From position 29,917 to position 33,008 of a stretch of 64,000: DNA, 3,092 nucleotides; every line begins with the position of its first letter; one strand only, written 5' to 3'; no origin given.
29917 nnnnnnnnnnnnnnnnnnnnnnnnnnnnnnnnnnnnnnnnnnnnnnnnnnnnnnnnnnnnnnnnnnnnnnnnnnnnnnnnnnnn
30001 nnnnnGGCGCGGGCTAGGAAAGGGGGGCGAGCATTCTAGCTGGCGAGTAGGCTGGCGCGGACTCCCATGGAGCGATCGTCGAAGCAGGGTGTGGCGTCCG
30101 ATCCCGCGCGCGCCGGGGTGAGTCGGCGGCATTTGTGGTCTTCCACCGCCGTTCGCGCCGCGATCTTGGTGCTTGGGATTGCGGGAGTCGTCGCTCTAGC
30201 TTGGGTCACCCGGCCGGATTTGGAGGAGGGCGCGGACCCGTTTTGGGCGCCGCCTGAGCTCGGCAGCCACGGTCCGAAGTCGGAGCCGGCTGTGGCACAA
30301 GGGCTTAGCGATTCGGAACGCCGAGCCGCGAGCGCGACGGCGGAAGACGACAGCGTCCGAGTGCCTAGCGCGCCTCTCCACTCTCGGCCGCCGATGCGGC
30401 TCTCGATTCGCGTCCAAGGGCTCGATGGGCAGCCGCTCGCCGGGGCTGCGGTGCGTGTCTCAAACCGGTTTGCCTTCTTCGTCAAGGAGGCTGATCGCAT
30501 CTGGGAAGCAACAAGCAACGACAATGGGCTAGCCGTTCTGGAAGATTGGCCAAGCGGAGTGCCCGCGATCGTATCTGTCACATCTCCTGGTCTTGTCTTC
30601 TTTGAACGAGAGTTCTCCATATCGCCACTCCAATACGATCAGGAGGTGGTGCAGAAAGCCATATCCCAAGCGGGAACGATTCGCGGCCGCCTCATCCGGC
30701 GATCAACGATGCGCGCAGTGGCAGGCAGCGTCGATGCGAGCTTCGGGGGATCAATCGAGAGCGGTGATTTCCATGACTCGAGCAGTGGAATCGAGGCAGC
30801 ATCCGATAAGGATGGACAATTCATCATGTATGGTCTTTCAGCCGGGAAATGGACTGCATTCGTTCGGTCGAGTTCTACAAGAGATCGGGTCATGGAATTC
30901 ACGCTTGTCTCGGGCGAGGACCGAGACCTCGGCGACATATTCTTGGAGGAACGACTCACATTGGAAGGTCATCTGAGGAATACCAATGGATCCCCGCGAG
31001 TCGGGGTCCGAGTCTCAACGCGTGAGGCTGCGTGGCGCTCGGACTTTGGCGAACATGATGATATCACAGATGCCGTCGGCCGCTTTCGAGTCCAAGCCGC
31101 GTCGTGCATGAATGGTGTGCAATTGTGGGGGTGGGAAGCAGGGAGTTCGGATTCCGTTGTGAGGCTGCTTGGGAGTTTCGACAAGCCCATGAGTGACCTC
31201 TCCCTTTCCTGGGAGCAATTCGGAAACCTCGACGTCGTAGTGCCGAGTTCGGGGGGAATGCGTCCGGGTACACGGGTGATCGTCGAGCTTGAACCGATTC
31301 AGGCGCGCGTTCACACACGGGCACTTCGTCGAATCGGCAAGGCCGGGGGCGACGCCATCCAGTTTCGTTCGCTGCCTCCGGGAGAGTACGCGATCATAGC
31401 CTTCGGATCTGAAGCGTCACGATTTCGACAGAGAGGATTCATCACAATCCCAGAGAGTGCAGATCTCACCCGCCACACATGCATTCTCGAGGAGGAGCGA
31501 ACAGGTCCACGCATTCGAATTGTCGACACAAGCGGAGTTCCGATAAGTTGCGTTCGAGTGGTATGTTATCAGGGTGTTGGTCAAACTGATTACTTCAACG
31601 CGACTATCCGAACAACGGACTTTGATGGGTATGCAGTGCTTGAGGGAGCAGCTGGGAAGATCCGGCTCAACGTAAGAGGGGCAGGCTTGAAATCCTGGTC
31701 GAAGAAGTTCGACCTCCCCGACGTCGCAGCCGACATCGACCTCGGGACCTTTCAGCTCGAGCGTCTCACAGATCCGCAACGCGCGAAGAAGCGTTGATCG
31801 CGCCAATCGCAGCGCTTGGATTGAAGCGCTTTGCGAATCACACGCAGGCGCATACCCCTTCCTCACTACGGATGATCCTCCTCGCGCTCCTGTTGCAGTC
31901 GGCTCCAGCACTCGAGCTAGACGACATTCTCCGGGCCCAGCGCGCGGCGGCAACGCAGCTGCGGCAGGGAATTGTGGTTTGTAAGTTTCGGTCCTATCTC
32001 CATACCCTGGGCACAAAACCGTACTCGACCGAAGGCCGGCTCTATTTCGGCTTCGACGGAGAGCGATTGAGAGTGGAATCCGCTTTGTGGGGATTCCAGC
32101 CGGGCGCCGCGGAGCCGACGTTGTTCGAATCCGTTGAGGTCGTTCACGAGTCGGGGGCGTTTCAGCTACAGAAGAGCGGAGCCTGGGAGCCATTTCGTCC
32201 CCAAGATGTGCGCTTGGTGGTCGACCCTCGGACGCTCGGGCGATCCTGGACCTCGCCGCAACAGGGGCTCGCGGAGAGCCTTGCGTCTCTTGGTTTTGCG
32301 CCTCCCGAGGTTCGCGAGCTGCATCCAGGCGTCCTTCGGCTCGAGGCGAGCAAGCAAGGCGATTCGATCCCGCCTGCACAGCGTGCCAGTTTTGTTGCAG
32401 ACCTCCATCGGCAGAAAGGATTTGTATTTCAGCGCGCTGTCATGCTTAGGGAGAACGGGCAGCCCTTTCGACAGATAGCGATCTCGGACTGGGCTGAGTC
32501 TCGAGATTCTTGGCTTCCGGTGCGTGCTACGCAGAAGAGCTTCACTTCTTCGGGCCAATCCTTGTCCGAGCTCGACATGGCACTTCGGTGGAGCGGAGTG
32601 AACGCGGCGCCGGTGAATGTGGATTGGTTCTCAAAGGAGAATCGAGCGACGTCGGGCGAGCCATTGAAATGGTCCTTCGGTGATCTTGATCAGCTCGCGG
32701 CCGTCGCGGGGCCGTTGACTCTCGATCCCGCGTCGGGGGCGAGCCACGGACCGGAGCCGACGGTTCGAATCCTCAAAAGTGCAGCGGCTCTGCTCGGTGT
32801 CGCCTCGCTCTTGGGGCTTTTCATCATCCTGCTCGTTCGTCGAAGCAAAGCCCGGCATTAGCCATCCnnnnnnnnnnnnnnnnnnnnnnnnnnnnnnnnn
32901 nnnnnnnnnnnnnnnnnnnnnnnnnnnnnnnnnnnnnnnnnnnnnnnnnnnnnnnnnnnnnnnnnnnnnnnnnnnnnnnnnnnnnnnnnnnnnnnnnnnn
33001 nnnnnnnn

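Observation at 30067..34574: Lower-GC three-gene module: two paralogous single-pass beta-sandwich-array proteins bracketing a C-terminally anchored secreted protein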

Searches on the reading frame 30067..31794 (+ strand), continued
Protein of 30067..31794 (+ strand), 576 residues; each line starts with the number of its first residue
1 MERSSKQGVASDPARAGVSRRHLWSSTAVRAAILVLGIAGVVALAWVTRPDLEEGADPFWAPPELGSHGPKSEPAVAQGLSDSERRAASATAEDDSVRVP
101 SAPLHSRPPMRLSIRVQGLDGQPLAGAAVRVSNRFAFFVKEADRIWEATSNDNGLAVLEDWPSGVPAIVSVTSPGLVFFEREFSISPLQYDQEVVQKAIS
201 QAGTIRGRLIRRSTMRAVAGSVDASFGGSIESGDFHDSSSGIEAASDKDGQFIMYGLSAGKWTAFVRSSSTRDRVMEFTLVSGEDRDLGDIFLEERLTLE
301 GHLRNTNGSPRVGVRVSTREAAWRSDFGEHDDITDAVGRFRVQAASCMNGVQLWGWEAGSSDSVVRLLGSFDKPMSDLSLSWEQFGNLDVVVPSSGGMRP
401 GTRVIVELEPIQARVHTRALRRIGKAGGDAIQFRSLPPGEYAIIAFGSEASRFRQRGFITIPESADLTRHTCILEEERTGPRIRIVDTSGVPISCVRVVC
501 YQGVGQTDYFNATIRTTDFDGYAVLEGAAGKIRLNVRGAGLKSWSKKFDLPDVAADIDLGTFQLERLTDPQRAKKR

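Call 118: find_encoding_contigs(protein=P0180, flank=5000, max_places=3)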
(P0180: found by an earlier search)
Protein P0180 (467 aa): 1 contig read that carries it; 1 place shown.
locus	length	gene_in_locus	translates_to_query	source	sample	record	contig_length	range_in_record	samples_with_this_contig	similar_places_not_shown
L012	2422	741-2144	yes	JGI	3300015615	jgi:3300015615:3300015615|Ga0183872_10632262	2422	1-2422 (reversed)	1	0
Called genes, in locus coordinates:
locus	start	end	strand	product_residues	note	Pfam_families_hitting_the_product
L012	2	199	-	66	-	?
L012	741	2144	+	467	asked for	PF13620:CarboxypepD_reg (faint)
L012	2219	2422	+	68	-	?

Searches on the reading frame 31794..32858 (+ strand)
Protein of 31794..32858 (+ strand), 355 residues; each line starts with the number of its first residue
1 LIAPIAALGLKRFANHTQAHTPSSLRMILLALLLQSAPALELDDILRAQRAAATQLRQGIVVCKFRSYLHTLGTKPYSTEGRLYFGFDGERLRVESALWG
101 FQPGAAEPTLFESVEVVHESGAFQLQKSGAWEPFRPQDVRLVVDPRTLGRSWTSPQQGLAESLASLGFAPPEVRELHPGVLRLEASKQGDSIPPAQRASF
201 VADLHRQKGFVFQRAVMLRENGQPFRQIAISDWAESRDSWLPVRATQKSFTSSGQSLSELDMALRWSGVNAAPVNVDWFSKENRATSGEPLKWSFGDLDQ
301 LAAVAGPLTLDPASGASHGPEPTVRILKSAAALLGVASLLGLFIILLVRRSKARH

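Call 8: search_protein_families(library=pfam, proteins=[window:31794-32858:+], max_evalue=1)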
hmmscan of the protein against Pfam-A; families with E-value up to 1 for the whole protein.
window:31794-32858:+ (355 aa): 0 families

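Call 14: find_homologous_proteins(query=window:31794-32858:+)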
Query window:31794-32858:+ (355 aa): 1 proteins with E <= 0.001 among 8000 candidates.
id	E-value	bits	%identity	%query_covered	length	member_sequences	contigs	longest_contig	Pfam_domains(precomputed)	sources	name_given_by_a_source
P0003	3.2e-213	725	100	93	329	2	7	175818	-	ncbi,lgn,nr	ncbi:MAG: hypothetical protein JNJ88_19245 [Planctomycetes bacterium]|nr:hypothetical protein [Planc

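Call 22: search_protein_families(library=ncbifam, proteins=[window:31872-32858:+], max_evalue=0.1)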
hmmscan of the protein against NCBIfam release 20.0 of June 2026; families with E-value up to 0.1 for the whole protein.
window:31872-32858:+ (329 aa): 0 families

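Call 23: search_solved_structures(query=window:31872-32858:+, max_evalue=10)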
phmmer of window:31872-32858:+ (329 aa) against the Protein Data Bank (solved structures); distinct sequences matched with E-value up to 10: 1.
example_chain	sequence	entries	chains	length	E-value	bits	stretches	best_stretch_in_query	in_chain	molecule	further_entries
8tm0_A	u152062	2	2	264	0.55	12.6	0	205-256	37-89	NKG2-D type II integral membrane protein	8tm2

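Call 24: predict_structure(protein=window:31872-32858:+)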
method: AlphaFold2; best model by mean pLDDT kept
length: 329 residues; sequences in the alignment: 1
mean_pLDDT: 38.2   pTM: 0.19
mean pLDDT of the five models: 38.2, 36.0, 35.7, 33.6, 33.3
residues with pLDDT >= 90: 1; 70-90: 19; 50-70: 29; < 50: 280
segments of 3 or more residues with pLDDT < 50: 25-295
pLDDT, mean of each block of 10 residues (from residue 1): 59 55 43 34 30 33 35 33 35 37 42 31 32 37 31 24 32 32 28 27 29 29 33 35 31 29 30 33 31 45 69 87 73
secondary structure, 60 per line:
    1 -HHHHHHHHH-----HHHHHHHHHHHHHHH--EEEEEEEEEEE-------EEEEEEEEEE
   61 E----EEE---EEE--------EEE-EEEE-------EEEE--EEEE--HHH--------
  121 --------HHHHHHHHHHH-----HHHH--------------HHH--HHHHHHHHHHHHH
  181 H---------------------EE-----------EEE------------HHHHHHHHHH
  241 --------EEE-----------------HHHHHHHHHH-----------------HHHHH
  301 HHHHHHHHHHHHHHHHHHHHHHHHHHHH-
elements in order: H2-10 H16-30 E33-43 E51-61 E66-68 E72-74 E83-85 E87-90 E98-101 E104-107 H129-139 H145-148 H168-181 E216-218 H231-240 E249-251 H269-278 H296-328

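Call 81: find_related_loci(query=A5, collection=metagenome_contigs, flank=10000)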
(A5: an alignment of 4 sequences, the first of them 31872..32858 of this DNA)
Query A5 (329 aa) in metagenome_contigs; peptide patterns used: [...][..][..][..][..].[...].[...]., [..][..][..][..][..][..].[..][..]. (x = any residue, [..] = any of these).
121 stretches matched a pattern, but none encodes a relative of the query by tblastn (E <= 1e-3).

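Call 91: search_protein_families(library=padloc, proteins=[window:31872-32858:+], max_evalue=0.01)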
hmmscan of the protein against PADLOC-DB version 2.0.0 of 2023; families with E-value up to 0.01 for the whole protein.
window:31872-32858:+ (329 aa): 0 families

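Call 99: search_solved_structures(query=A5, max_evalue=10)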
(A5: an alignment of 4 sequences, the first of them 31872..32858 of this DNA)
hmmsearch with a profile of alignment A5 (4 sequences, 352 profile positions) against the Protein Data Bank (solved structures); distinct sequences matched with E-value up to 10: 3.
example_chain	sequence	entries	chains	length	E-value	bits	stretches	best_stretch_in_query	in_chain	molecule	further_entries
3sfv_B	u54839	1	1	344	0.61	12.2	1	109-133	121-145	LidA protein, substrate of the Dot/Icm system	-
3tkl_B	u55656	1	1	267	1.2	11.2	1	109-133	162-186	LidA protein, substrate of the Dot/Icm system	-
3tnf_B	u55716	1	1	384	1.8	10.6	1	109-133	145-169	LidA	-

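Call 109: find_related_loci(query=A5, collection=viral_contigs, flank=5000)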
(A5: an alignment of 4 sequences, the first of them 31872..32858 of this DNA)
Query A5 (329 aa) in viral_contigs; peptide patterns used: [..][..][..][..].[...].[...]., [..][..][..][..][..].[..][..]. (x = any residue, [..] = any of these).
26 stretches matched a pattern, but none encodes a relative of the query by tblastn (E <= 1e-3).
